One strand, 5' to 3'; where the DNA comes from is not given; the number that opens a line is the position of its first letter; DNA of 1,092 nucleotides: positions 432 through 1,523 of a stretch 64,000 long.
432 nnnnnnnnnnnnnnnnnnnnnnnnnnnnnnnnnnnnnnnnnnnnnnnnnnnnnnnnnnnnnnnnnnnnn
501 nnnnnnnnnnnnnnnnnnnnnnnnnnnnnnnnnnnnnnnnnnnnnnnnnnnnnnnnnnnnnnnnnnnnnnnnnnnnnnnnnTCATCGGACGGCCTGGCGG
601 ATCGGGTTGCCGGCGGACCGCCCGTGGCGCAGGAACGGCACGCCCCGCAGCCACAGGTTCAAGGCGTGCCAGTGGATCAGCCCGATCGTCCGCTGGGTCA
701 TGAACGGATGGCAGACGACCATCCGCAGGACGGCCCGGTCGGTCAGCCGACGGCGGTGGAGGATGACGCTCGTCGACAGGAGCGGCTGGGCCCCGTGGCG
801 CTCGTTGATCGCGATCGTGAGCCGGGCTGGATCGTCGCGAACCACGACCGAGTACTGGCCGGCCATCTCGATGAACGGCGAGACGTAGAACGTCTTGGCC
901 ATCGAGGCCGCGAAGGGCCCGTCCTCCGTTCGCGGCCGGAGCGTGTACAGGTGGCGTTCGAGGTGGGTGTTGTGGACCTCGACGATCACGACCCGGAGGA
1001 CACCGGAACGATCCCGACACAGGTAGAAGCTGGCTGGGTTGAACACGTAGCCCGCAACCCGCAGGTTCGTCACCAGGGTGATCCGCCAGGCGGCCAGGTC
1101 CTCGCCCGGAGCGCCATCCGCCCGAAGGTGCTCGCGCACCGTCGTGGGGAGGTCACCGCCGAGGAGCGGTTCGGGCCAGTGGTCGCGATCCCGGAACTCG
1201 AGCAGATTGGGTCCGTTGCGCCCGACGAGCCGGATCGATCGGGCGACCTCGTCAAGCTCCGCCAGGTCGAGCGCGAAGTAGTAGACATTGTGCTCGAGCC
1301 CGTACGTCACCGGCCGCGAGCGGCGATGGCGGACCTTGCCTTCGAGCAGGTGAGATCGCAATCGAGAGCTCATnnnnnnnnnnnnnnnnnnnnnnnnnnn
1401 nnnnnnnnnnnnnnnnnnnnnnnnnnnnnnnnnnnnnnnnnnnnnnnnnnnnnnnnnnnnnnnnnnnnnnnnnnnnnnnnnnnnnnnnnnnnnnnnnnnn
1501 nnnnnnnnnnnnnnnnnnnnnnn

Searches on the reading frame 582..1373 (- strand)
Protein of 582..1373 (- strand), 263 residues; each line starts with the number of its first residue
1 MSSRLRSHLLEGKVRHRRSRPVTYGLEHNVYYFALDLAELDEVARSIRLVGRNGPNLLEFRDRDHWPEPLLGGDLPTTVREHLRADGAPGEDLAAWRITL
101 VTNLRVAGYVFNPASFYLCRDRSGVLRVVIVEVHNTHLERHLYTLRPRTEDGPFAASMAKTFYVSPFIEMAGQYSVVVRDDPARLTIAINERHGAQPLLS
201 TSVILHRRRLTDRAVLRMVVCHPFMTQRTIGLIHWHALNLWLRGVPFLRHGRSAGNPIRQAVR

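Call 63: search_protein_families(library=pfam, max_evalue=0.00001, proteins=[window:582-1373:-])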
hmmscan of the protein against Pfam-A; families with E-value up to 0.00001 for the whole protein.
window:582-1373:- (263 aa): 1 family
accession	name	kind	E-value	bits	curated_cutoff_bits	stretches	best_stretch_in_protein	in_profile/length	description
PF07103.16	DUF1365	-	8.1e-68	229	25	1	9-250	1-232/235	Protein of unknown function (DUF1365)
